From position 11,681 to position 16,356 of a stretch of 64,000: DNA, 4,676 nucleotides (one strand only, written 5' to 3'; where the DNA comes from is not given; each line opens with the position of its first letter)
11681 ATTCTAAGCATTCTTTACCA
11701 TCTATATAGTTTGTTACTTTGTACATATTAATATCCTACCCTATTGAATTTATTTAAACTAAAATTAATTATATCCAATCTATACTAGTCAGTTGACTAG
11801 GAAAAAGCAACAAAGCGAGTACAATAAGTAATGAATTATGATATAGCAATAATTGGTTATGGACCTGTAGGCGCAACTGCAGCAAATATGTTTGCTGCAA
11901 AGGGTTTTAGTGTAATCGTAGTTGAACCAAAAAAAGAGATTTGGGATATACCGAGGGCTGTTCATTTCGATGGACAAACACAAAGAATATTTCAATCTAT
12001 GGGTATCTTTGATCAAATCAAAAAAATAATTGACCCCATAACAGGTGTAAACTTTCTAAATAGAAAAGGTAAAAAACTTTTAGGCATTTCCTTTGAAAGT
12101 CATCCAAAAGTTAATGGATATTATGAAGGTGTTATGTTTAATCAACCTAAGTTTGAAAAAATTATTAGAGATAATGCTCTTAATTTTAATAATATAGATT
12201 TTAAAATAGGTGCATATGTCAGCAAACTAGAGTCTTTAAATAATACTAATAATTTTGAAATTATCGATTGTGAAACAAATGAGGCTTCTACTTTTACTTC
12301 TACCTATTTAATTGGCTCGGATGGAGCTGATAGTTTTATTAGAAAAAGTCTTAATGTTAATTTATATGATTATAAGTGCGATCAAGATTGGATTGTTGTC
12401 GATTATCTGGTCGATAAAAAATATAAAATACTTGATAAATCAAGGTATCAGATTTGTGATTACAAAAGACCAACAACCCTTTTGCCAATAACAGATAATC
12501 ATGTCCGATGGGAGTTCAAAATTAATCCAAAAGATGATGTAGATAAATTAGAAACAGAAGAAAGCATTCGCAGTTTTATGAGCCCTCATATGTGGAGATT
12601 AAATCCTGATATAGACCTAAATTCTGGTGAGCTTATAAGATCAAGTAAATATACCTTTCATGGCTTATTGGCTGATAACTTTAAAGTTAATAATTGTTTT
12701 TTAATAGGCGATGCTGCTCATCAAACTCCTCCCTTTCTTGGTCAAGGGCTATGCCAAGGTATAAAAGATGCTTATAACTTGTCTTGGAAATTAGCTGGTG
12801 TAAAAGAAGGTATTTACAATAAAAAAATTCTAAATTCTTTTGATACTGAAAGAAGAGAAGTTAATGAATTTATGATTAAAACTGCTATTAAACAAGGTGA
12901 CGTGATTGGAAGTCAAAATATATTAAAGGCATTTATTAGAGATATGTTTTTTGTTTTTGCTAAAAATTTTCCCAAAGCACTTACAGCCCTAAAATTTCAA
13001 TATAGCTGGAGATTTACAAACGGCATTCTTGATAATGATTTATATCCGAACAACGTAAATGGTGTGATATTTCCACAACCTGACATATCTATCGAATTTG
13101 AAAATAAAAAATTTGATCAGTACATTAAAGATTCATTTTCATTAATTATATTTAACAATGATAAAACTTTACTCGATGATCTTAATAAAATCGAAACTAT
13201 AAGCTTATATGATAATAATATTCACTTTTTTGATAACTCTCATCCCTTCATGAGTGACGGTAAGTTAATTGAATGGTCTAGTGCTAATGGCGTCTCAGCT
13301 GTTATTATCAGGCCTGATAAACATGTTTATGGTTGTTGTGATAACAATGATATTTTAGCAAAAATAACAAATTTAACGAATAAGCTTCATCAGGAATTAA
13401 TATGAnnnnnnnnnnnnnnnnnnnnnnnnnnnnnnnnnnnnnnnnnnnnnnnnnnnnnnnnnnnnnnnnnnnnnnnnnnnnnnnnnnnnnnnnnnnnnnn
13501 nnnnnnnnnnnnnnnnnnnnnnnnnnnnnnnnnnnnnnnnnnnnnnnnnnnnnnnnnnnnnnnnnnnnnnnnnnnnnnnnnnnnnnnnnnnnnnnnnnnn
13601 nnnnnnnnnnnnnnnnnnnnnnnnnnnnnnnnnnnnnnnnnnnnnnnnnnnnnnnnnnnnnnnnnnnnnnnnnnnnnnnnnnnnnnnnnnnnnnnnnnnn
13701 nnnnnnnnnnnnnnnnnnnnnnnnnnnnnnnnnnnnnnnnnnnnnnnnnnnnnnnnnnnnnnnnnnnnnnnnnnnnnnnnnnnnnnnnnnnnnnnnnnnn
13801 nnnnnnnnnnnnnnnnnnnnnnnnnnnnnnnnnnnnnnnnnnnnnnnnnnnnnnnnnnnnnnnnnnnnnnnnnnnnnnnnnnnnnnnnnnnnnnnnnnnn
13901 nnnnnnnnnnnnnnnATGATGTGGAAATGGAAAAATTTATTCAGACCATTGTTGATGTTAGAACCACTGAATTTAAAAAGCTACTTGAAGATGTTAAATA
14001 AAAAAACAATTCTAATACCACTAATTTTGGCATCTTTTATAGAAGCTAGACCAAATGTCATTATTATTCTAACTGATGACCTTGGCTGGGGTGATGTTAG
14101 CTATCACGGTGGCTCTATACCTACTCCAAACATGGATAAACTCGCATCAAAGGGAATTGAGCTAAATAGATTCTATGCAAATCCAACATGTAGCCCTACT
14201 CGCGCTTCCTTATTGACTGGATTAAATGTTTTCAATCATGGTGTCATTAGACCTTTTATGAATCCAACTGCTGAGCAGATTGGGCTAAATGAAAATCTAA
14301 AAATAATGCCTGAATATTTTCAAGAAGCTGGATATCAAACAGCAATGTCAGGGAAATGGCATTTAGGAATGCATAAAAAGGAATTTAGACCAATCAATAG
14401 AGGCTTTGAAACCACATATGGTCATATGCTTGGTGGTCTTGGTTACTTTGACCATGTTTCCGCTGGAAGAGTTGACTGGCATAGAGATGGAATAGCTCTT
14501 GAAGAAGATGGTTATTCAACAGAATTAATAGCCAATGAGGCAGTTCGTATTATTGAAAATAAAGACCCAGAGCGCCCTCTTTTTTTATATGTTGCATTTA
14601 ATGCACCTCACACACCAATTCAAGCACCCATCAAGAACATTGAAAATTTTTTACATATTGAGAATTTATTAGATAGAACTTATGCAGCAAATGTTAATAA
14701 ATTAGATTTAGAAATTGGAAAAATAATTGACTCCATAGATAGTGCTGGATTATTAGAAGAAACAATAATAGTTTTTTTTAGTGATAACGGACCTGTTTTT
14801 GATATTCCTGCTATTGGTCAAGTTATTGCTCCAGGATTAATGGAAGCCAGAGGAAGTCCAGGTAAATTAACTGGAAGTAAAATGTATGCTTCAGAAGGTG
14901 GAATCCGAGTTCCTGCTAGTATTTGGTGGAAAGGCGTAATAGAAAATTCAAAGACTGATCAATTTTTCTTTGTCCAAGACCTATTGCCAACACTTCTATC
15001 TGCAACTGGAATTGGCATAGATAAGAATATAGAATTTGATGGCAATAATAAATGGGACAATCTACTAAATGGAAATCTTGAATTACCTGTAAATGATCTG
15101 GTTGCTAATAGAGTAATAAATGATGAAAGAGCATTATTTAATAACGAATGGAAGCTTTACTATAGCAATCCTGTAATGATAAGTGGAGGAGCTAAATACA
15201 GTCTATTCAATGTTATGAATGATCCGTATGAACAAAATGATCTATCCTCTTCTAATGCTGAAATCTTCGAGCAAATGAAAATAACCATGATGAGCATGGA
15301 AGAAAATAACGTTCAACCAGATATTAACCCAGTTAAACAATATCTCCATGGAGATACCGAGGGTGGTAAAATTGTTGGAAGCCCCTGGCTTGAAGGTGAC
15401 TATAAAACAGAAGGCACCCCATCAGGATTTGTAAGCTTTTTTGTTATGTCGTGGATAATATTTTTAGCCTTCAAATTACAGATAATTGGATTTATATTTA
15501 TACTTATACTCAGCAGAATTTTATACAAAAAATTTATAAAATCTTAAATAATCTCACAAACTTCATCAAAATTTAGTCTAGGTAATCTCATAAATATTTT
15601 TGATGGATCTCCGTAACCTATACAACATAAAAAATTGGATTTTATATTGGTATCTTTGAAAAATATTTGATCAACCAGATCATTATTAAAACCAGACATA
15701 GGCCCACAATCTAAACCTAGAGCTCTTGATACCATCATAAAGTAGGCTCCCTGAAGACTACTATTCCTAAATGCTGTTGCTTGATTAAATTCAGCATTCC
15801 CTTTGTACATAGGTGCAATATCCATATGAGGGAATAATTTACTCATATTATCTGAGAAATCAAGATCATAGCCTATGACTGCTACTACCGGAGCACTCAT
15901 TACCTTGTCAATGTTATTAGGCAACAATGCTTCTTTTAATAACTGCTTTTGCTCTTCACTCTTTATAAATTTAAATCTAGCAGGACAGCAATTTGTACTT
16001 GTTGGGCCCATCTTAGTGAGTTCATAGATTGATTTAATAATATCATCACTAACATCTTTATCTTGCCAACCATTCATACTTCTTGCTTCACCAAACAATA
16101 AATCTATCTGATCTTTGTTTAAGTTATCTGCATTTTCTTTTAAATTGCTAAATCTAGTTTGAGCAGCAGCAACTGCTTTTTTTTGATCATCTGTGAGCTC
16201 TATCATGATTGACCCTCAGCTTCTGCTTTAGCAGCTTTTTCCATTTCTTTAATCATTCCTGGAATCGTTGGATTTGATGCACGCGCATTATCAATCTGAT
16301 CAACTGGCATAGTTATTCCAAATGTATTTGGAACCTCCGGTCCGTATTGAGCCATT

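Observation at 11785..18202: Same palindrome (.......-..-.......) in both divergent promoter gaps links four transcription units into one TetR-type regulon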

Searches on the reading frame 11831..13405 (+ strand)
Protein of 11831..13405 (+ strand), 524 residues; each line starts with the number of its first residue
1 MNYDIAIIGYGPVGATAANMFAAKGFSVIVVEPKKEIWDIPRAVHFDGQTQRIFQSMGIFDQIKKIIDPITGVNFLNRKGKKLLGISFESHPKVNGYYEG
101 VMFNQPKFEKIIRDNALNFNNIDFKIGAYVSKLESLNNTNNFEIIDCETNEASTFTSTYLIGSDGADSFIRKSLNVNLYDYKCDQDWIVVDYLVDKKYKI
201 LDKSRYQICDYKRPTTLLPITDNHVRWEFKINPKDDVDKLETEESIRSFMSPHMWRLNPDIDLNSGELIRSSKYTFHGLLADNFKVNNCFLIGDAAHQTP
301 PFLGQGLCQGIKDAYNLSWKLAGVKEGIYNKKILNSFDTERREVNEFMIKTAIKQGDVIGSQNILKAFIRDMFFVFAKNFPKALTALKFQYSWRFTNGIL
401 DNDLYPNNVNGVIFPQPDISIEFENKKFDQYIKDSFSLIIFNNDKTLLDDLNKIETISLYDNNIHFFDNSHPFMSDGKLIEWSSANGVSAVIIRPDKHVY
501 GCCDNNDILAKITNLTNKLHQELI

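Call 7: search_protein_families(library=pfam, proteins=[window:11831-13405:+])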
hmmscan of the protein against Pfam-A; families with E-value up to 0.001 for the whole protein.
window:11831-13405:+ (524 aa): 2 families
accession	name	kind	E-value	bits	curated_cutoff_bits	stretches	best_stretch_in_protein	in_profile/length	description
PF01494.25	FAD_binding_3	-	5.9e-44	151.1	22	1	3-349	2-346/349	FAD binding domain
PF02737.24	3HCDH_N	-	0.00044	20.6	22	0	5-45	2-42/180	3-hydroxyacyl-CoA dehydrogenase, NAD binding domain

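Call 8: search_protein_families(library=ncbifam, proteins=[window:11831-13405:+])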
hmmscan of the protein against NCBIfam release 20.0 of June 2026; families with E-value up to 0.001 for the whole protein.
window:11831-13405:+ (524 aa): 65 families (the best 25 are shown)
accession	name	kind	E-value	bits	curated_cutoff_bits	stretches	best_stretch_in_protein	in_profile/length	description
NF004829.0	PRK06183.1-3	subfamily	6.8e-122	407.8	390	1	2-521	8-514/520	bifunctional 3-(3-hydroxy-phenyl)propionate/3-hydroxycinnamic acid hydroxylase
NF004831.0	PRK06183.1-5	equivalog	2.7e-90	303.4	546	1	3-446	9-447/568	bifunctional 3-(3-hydroxy-phenyl)propionate/3-hydroxycinnamic acid hydroxylase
NF004830.0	PRK06183.1-4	equivalog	3.1e-57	194.3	1135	1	3-381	19-385/617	bifunctional 3-(3-hydroxy-phenyl)propionate/3-hydroxycinnamic acid hydroxylase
NF004828.0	PRK06183.1-2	equivalog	5.1e-56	190.2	853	1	3-508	13-523/568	bifunctional 3-(3-hydroxy-phenyl)propionate/3-hydroxycinnamic acid hydroxylase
NF004827.0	PRK06183.1-1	equivalog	8.2e-54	183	966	1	4-499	17-519/554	bifunctional 3-(3-hydroxy-phenyl)propionate/3-hydroxycinnamic acid hydroxylase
NF006002.0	PRK08132.1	subfamily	2.5e-43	148.3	416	1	3-508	26-536/552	FAD-dependent oxidoreductase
NF004832.0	PRK06184.1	subfamily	4.7e-43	147.7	476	1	3-507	7-487/506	hypothetical protein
NF004780.0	PRK06126.1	subfamily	1e-42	146.2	445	1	3-361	9-378/552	hypothetical protein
NF006092.0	PRK08244.1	equivalog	7.2e-34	117.3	644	1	1-504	1-472/494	monooxygenase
NF033145.1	rif_monoox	equivalog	8.4e-32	110.6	800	1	4-363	2-345/472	rifampin monooxygenase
TIGR01988.1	Ubi-OHases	subfamily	1.1e-30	106.7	224.65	1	4-381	1-375/387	ubiquinone biosynthesis hydroxylase, UbiH/UbiF/VisC/COQ6 family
NF046068.1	AkvoneHdxseDnrF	equivalog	7.4e-28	97.6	650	1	7-354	3-355/439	aklavinone 12-hydroxylase DnrF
NF046069.1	AkvoneHdxseRdmE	equivalog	2.2e-26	92.8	700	1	7-354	3-356/521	aklavinone 12-hydroxylase RdmE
NF005612.0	PRK07364.1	equivalog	2.4e-25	88.9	487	1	2-346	18-356/415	FAD-dependent hydroxylase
NF005531.0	PRK07190.1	equivalog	8.5e-25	87.4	530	1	3-352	6-340/487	FAD-binding protein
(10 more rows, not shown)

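Call 29: search_solved_structures(query=window:11831-13402:+, max_evalue=1e-10)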
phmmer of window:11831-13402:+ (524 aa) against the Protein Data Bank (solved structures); distinct sequences matched with E-value up to 1e-10: 30.
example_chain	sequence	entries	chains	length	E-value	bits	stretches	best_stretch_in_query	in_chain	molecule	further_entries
7yj0_A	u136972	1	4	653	1.1e-18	70.3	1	3-349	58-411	VibO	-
7ouj_AAA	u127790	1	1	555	3e-16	62.4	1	5-348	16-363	RubL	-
6u0p_A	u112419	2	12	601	1.1e-15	60.5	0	235-361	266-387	2,4-dichlorophenol 6-monooxygenase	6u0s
5brt_A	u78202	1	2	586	4.9e-15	58.3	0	286-354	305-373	2-hydroxybiphenyl-3-monooxygenase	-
4z2t_A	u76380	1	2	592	5.1e-15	58.3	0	286-354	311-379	2-hydroxybiphenyl-3-monooxygenase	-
4z2r_A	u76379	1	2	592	5.1e-15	58.3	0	286-354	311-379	2-hydroxybiphenyl-3-monooxygenase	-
4z2u_A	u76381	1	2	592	5.1e-15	58.3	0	286-354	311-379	2-hydroxybiphenyl-3-monooxygenase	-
8r2u_A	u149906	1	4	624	6.1e-15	58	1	153-349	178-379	Phenol 2-monooxygenase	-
7da9_A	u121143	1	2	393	6.5e-15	57.9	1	4-343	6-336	6-hydroxy-3-succinoylpyridine 3-monooxygenase HspB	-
6em0_A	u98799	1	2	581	9.2e-15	57.4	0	286-354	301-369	2-hydroxybiphenyl-3-monooxygenase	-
4cy6_A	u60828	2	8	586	9.3e-15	57.4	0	286-354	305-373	2-HYDROXYBIPHENYL-3-MONOOXYGENASE | 2-HYDROXYBIPHENYL 3-MONOOXYGENASE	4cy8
5vqb_A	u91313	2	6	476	3.8e-14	55.4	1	156-349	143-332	Rifampin monooxygenase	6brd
6ain_A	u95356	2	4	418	4.6e-14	55.1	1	5-352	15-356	PnpA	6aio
7oud_AAA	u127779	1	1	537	5.2e-14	54.9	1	102-348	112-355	FAD-dependent monooxygenase GrhO5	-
7ouc_AAA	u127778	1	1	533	5.3e-14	54.9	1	103-349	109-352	Putative FAD-dependent monooxygenase GrhO5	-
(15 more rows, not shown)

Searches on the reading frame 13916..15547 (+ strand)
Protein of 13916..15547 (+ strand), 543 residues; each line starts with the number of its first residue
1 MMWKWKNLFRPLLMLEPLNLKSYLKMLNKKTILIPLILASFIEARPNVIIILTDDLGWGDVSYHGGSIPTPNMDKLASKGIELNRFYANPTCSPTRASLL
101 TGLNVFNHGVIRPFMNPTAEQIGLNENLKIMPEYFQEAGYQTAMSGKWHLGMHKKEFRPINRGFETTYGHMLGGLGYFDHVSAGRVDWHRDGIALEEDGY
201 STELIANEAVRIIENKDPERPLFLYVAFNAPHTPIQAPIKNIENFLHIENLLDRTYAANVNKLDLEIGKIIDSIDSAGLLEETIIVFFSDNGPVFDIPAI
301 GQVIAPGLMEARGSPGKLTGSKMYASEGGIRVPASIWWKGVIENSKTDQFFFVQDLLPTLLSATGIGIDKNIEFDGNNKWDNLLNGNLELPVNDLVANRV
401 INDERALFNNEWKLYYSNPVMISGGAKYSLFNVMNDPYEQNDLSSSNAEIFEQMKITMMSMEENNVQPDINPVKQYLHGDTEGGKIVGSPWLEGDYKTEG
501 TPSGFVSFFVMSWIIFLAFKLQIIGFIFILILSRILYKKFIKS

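Call 7: search_protein_families(library=pfam, proteins=[window:13916-15547:+])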
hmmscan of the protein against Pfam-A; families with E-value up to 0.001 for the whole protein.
window:13916-15547:+ (543 aa): 2 families
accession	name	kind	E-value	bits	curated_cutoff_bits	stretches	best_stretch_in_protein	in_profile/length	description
PF00884.28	Sulfatase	-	1.9e-55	188.7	25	1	46-366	1-301/301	Sulfatase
PF01663.27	Phosphodiest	-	3.1e-09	37.3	23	1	48-292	1-220/342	Type I phosphodiesterase / nucleotide pyrophosphatase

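Call 8: search_protein_families(library=ncbifam, proteins=[window:13916-15547:+])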
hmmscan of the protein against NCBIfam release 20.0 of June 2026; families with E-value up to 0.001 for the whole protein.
window:13916-15547:+ (543 aa): 5 families
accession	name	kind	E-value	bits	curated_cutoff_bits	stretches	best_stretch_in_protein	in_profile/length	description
NF010322.0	PRK13759.1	equivalog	9e-42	143.2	481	4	44-152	5-109/486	arylsulfatase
NF052527.1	Mn_arylsulf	exception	1.5e-27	96.7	850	3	45-153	1-106/479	manganese-dependent arylsulfatase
TIGR03417.1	chol_sulfatase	equivalog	3.7e-22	78.9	433.45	2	45-150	2-103/500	choline-sulfatase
NF045661.1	HdlasePehA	equivalog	3.7e-15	55.5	900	1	45-146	2-98/506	phosphoric/sulfuric ester hydrolase PehA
NF038075.1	fam_STM4013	hypoth_equivalog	0.00094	18.7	250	0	200-295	150-236/261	STM4013/SEN3800 family hydrolase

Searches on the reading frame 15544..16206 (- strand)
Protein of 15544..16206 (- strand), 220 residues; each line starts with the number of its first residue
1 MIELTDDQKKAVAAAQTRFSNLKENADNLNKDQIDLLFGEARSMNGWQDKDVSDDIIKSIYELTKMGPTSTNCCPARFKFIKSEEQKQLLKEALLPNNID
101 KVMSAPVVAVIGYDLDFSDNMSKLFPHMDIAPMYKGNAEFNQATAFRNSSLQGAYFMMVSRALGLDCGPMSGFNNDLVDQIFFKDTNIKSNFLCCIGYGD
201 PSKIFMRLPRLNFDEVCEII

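Call 7: search_protein_families(library=pfam, proteins=[window:15544-16206:-])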
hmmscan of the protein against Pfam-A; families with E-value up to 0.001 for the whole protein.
window:15544-16206:- (220 aa): 1 family
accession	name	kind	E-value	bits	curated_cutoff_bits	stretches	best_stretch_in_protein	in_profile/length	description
PF00881.29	Nitroreductase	-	2.3e-09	38.1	23.5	1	48-198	11-167/167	Nitroreductase family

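Call 8: search_protein_families(library=ncbifam, proteins=[window:15544-16206:-])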
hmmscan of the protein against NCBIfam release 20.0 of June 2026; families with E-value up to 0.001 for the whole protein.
window:15544-16206:- (220 aa): 2 families
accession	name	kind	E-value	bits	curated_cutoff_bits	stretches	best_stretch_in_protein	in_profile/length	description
NF003768.0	PRK05365.1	equivalog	8.4e-82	273.5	152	1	24-219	4-199/200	malonic semialdehyde reductase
NF008275.0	PRK11053.1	equivalog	3.2e-07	30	227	0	49-120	19-93/217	oxygen-insensitive NAD(P)H nitroreductase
